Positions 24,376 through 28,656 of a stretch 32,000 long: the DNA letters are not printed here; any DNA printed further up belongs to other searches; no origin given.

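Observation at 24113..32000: Type I Zorya-like anti-phage operon (zorA-zorB-zorC-zorD plus one coupled gene) on a tRNA-linked island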

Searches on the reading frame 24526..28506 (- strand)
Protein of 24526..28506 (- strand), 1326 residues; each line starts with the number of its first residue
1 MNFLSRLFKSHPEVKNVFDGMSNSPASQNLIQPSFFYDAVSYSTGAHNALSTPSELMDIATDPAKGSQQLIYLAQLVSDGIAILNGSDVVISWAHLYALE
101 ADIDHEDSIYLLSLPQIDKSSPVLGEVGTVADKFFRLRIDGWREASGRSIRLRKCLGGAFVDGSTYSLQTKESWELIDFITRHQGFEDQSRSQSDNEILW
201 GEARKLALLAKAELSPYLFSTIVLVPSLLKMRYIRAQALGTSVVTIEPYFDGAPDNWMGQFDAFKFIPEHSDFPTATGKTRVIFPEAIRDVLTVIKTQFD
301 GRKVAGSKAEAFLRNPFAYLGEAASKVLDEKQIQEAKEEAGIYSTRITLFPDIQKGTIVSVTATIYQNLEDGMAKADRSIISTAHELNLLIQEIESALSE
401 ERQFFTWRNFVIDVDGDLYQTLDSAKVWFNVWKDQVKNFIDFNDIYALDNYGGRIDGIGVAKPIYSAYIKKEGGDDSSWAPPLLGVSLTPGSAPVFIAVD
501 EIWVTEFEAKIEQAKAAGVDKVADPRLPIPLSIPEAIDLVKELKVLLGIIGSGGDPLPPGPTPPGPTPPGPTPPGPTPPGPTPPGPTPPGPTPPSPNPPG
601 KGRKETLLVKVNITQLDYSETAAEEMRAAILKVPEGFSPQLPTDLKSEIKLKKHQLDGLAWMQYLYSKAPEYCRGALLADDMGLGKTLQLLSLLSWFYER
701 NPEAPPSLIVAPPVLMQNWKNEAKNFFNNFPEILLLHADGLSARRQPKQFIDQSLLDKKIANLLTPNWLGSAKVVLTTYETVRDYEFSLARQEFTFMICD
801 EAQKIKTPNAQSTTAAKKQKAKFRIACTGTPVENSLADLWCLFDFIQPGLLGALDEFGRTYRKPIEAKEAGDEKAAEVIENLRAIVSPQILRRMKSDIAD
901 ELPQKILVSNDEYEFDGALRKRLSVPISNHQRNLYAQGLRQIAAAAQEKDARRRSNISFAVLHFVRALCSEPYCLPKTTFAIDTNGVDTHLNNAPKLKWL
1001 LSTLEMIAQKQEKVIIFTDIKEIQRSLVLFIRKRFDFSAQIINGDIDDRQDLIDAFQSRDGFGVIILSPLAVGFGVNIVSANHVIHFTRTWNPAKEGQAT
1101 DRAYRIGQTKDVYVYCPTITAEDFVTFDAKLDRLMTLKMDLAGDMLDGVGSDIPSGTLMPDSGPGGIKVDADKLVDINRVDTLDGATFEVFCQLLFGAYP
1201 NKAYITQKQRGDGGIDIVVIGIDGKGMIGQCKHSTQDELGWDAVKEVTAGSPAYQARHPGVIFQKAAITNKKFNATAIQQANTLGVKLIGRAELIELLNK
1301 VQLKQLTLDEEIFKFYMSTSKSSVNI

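Call 9: search_protein_families(library=padloc, proteins=[window:24526-28506:-], max_evalue=0.01)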
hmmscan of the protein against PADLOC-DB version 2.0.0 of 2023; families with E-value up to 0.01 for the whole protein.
window:24526-28506:- (1326 aa): 38 families (the best 25 are shown)
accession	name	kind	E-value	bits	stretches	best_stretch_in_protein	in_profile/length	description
PDLC00632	ZorD1|ZorD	-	0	1271.1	1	58-1156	41-1089/1101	"SWI2/SNF2 helicase, Mrr-like nuclease"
PDLC02854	DpdE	-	4.9e-198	658.4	2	634-1147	563-1063/1083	DpdE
PDLC00631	ZorD1|ZorD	-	8.9e-194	644.2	2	601-1304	398-1066/1071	"SWI2/SNF2 helicase, Mrr-like nuclease"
PDLC00633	ZorD1|ZorD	-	8.8e-139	462.2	2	609-1144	406-883/908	"SWI2/SNF2 helicase, Mrr-like nuclease"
PDLC00634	ZorD1|ZorD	-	9.4e-135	448.9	1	604-1146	455-969/1208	"SWI2/SNF2 helicase, Mrr-like nuclease"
PDLC00629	ZorD1|ZorD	-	2.2e-131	437.7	2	601-1148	443-957/1012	"SWI2/SNF2 helicase, Mrr-like nuclease"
PDLC00627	ZorD1|ZorD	-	6.7e-128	426.2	1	653-1142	457-985/1006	"SWI2/SNF2 helicase, Mrr-like nuclease"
PDLC00628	ZorD1|ZorD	-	1e-127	425.5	1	601-1310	473-1151/1171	"SWI2/SNF2 helicase, Mrr-like nuclease"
PDLC00630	ZorD1|ZorD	-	5.2e-91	304.4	1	655-1302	132-800/817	"SWI2/SNF2 helicase, Mrr-like nuclease"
PDLC02842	DpdE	-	4.3e-77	257.8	1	649-1146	700-1151/1176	DpdE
PDLC02850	DpdE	-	8.5e-52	174.3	1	639-1116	795-1216/1282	DpdE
PDLC02849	DpdE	-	2.4e-49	166.3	1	641-1114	393-805/857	DpdE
PDLC02845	DpdE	-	6.4e-49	164.7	1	650-1146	843-1273/1293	DpdE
PDLC02851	DpdE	-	8e-48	161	1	627-1150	576-1039/1055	DpdE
PDLC02848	DpdE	-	2.5e-33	113.1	1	638-906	346-578/856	DpdE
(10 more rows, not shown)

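Call 10: search_protein_families(library=pfam, proteins=[window:24526-28506:-], max_evalue=0.01)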
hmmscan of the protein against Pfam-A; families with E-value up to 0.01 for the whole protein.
window:24526-28506:- (1326 aa): 4 families
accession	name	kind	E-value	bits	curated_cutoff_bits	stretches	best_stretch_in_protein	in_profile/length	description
PF00176.29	SNF2-rel_dom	-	4.2e-52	177.5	24.9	1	654-972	1-288/290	SNF2-related domain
PF00271.37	Helicase_C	-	7.8e-13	49.1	23.5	1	999-1107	5-110/110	Helicase conserved C-terminal domain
PF04471.18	Mrr_cat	-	1.2e-08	35.5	21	1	1181-1298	2-115/115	Restriction endonuclease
PF04851.21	ResIII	-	8.2e-06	26.3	22.5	1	674-832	24-163/164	Type III restriction enzyme, res subunit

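Call 31: search_protein_families(library=ncbifam, proteins=[window:24526-28506:-], max_evalue=0.01)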
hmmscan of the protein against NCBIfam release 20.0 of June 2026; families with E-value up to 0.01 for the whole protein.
window:24526-28506:- (1326 aa): 10 families
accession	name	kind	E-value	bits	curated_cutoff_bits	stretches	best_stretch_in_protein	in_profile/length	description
NF041790.1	anti-phage_ZorD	equivalog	3.3e-259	862.9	1500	2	602-1117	538-1035/1035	type I Zorya anti-phage system protein ZorD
NF058637.1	helic_SCO1167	equivalog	2.5e-80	270.8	1200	1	638-1147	459-911/932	SCO1167/SCO6262 family helicase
NF053675.1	pilus_reg_Snf2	equivalog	1.3e-49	169.2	1100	1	628-1149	565-1011/1029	pilus expression-regulating Snf2 family helicase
NF038318.1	DISARM_DrmD_b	equivalog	6.8e-16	57.6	950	2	646-864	25-223/868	DISARM system SNF2-like helicase DrmD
NF038317.1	DISARM_DrmD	equivalog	7e-10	37.9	610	2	998-1134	492-636/1021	DISARM system SNF2-like helicase DrmD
NF042964.1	phospholipD_antiphage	equivalog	2e-09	36.4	1100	1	672-913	248-494/895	phospholipase D-like domain-containing anti-phage protein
NF003426.0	PRK04914.1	equivalog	4.5e-07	28.5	576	1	987-1120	472-605/959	RNA polymerase-associated protein RapA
NF041062.1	DpdE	equivalog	4e-06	25.1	500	1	647-904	150-364/1048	protein DpdE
NF058636.1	helic_sll1366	equivalog_domain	0.0015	17.3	550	1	650-686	557-589/589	sll1366 family intein-prone helicase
NF002340.1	PRK01297.1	equivalog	0.0093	14.8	564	0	962-1109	199-340/372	ATP-dependent RNA helicase RhlB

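Call 41: find_homologous_proteins(query=window:24526-28506:-, max_evalue=1e-20)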
Query window:24526-28506:- (1326 aa): 65 proteins with E <= 1e-20 among 8000 candidates.
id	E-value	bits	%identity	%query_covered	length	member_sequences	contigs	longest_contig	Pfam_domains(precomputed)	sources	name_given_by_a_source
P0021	0.0e+0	2942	98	100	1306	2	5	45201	PF00176.30,PF00271.38,PF04471.19,PF04851.22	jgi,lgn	jgi:hypothetical protein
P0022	0.0e+0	2853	92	100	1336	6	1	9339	PF00176.30,PF00271.38,PF04471.19,PF04851.22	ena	-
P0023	0.0e+0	2732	89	100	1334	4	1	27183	PF00176.30,PF00271.38,PF04471.19,PF04851.22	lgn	-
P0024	0.0e+0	2654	92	55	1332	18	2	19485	PF00176.30,PF00271.38,PF04471.19,PF04851.22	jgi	jgi:hypothetical protein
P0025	0.0e+0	2629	86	100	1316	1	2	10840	PF00176.30,PF00271.38,PF04471.19,PF04851.22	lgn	-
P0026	0.0e+0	2603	86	100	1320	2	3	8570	PF00176.30,PF00271.38,PF04471.19,PF04851.22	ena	-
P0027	0.0e+0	2580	85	100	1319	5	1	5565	PF00176.30,PF00271.38,PF04471.19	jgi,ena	jgi:hypothetical protein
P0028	0.0e+0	2551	91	55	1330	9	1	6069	PF00176.30,PF00271.38,PF04471.19,PF04851.22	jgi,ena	-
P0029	0.0e+0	2497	82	100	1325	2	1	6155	PF00176.30,PF00271.38,PF04471.19,PF04851.22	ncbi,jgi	jgi:hypothetical protein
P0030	0.0e+0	2488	81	100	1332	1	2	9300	PF00176.30,PF00271.38,PF04471.19,PF04851.22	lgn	-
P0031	0.0e+0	2485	88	55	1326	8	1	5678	PF00176.30,PF00271.38,PF04471.19,PF04851.22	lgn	-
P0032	0.0e+0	2480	80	100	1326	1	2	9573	PF00176.30,PF00271.38,PF04471.19,PF04851.22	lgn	-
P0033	0.0e+0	2476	89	54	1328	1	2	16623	PF00176.30,PF00271.38,PF04471.19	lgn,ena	-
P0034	0.0e+0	2471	88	55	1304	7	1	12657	PF00176.30,PF00271.38,PF04471.19,PF04851.22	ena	-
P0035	0.0e+0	2432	80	100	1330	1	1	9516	PF00176.30,PF00271.38,PF04471.19,PF04851.22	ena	-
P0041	0.0e+0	2292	78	96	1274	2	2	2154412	PF00176.30,PF00271.38,PF04471.19,PF04851.22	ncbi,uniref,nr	ncbi:SNF2-related protein [Polynucleobacter antarcticus]|uniref:Helicase SNF2 n=2 Tax=Polynucleobact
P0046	0.0e+0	2064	67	99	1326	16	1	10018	PF00176.30,PF00271.38,PF04471.19,PF04851.22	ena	-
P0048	0.0e+0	2043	68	99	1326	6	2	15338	PF00176.30,PF00271.38,PF04471.19,PF04851.22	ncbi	-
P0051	0.0e+0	1468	52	99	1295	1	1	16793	PF00176.30,PF00271.38,PF04471.19,PF04851.22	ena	-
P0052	0.0e+0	1443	53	97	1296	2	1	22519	PF00176.30,PF00271.38,PF04471.19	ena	-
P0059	0.0e+0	1063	42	94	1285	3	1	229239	PF00176.30,PF00271.38,PF04471.19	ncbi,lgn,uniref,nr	ncbi:SNF2-related protein [Paraburkholderia guartelaensis]|uniref:SNF2-related protein n=1 Tax=Parab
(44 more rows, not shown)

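Call 42: find_encoding_contigs(protein=P0041, flank=10000, max_places=1)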
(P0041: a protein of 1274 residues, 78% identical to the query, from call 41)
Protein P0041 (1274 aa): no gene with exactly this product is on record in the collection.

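Call 43: find_encoding_contigs(protein=P0052, flank=8000, max_places=1)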
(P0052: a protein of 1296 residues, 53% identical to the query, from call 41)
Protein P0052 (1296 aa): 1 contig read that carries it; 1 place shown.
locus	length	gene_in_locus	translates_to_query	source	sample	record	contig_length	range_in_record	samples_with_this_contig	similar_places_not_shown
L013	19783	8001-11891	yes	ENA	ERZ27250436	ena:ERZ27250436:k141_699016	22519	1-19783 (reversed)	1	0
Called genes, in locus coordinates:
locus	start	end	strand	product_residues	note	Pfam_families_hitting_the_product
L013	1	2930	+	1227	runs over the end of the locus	PF13476:AAA_23, PF13555:AAA_29 (faint), PF13558:SbcC_Walker_B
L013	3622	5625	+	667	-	PF28082:ZorA-like_t1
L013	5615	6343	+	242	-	PF13677:MotB_plug (faint)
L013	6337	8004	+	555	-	PF15611:EH_Signature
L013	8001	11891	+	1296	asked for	PF00176:SNF2-rel_dom, PF00271:Helicase_C, PF04471:Mrr_cat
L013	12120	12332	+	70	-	-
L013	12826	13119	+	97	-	PF04221:RelB, PF21217:PaaA2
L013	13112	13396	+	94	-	PF05016:ParE_toxin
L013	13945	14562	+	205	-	PF00239:Resolvase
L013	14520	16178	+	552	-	PF00665:rve (faint)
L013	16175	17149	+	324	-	PF13191:AAA_16, PF25199:nSTAND_NTPase5 (faint), PF07693:KAP_NTPase (faint), PF09848:SLFN-g3_helicase (faint), PF13401:AAA_22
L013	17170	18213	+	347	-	PF17761:DUF1016_N, PF06250:YhcG_C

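Call 44: find_encoding_contigs(protein=P0059, flank=8000, max_places=1)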
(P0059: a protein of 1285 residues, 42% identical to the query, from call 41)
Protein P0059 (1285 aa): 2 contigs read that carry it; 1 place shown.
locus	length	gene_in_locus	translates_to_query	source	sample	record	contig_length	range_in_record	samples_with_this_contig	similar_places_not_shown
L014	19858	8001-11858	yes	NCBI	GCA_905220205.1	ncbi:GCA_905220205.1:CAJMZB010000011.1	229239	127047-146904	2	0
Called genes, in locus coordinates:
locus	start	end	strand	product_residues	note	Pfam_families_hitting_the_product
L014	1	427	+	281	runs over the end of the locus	-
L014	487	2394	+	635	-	PF03235:GmrSD_N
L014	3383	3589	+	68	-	-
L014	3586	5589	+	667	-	PF28082:ZorA-like_t1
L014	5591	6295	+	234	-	PF00691:OmpA (faint)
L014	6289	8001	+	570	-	PF15611:EH_Signature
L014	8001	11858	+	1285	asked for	PF00176:SNF2-rel_dom, PF00271:Helicase_C, PF04471:Mrr_cat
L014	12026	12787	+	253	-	PF08867:FRG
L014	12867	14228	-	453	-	PF13356:Arm-DNA-bind_3, PF00589:Phage_integrase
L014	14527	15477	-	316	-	PF01545:Cation_efflux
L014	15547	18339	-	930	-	PF25120:DUF7814, PF02384:N6_Mtase (faint), PF07669:Eco57I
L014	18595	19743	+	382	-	PF05175:MTS, PF06325:PrmA, PF08241:Methyltransf_11 (weak), PF13649:Methyltransf_25 (weak)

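Call 45: find_encoding_contigs(protein=P0048, flank=8000, max_places=1)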
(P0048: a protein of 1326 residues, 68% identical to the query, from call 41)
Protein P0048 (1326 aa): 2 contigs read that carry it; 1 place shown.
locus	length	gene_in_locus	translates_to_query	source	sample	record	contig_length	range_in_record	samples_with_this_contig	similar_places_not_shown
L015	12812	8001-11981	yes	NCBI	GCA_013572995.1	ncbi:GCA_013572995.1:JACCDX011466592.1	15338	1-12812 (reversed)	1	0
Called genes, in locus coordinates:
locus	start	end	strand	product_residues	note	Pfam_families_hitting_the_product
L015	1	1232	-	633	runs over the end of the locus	PF00012:HSP70, PF06723:MreB_Mbl (weak)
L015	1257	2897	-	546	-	PF08378:NERD (weak), PF13538:UvrD_C_2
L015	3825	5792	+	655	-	PF28082:ZorA-like_t1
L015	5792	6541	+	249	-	PF13677:MotB_plug (weak)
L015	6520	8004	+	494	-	PF15611:EH_Signature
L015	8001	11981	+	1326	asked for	PF00176:SNF2-rel_dom, PF04851:ResIII (weak), PF00271:Helicase_C, PF04471:Mrr_cat (weak)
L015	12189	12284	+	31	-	-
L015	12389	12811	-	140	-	?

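Call 46: find_encoding_contigs(protein=P0051, flank=8000, max_places=1)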
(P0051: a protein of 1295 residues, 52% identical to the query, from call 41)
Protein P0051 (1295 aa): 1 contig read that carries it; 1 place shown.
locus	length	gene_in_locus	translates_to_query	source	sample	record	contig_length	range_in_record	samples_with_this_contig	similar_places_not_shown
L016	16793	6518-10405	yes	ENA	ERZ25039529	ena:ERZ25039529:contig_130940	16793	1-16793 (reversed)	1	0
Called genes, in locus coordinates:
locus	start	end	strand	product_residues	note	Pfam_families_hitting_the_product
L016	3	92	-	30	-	?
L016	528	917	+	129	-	PF00903:Glyoxalase, PF12681:Glyoxalase_2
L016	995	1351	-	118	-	PF01381:HTH_3, PF12844:HTH_19 (weak), PF13560:HTH_31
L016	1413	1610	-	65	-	-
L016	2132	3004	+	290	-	PF28082:ZorA-like_t1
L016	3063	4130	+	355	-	PF28082:ZorA-like_t1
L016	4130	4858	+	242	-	PF13677:MotB_plug (faint)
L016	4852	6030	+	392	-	PF15611:EH_Signature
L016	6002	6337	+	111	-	-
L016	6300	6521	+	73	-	-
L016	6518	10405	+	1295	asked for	PF00176:SNF2-rel_dom, PF04851:ResIII, PF00271:Helicase_C, PF04471:Mrr_cat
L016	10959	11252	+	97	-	PF12844:HTH_19, PF13560:HTH_31 (weak), PF01381:HTH_3, PF13443:HTH_26 (faint)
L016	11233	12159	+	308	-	PF00078:RVT_1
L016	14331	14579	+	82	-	PF06794:UPF0270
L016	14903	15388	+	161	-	-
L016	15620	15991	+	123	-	PF00370:FGGY_N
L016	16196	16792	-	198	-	?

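Call 64: search_solved_structures(query=window:24526-28506:-, max_evalue=1e-10)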
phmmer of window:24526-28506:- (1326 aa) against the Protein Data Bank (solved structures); distinct sequences matched with E-value up to 1e-10: 81 (the best 60 are shown).
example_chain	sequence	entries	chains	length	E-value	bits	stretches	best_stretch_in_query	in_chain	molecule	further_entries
8qy7_A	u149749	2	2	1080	3e-196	657.5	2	617-1147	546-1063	DEAD/DEAH box helicase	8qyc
1z63_A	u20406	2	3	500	2.6e-61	210.4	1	643-1148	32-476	Helicase of the snf2/rad54 family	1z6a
5vvr_M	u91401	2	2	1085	1e-47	165.4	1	736-1116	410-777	DNA repair and recombination protein RAD26 | RAD26 isoform 1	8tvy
8euf_Q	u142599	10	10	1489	1.1e-46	162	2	650-929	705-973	Chromatin-remodeling ATPase INO80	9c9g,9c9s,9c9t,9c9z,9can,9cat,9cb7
6fhs_G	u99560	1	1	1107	2.4e-46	160.9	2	648-908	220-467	Ino80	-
8oo7_G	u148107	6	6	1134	2.6e-46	160.8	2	648-908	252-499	Chromatin-remodeling ATPase Ino80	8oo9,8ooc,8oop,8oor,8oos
8atf_G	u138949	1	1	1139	2.6e-46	160.7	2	648-908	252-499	Ino80 ATPase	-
6hts_G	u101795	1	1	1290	1.3e-45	158.4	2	648-909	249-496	Chromatin-remodeling ATPase INO80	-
7zb5_E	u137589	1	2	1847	1.9e-45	157.9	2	634-977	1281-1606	Helicase-like protein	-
7z8s_E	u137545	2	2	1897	2e-45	157.8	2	634-977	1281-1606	Helicase-like protein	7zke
7zi4_G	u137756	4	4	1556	2.2e-45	157.6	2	648-909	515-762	Chromatin-remodeling ATPase INO80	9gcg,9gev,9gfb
9ge5_G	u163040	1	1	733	3.8e-45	156.9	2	651-909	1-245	Chromatin-remodeling ATPase INO80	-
6g7e_B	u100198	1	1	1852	4.9e-45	156.5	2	634-977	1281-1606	Helicase-like protein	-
7z7n_E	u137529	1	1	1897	5.1e-45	156.4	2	634-977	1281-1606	Helicase-like protein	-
8he5_O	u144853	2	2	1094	4.8e-44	153.2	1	659-1118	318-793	DNA repair protein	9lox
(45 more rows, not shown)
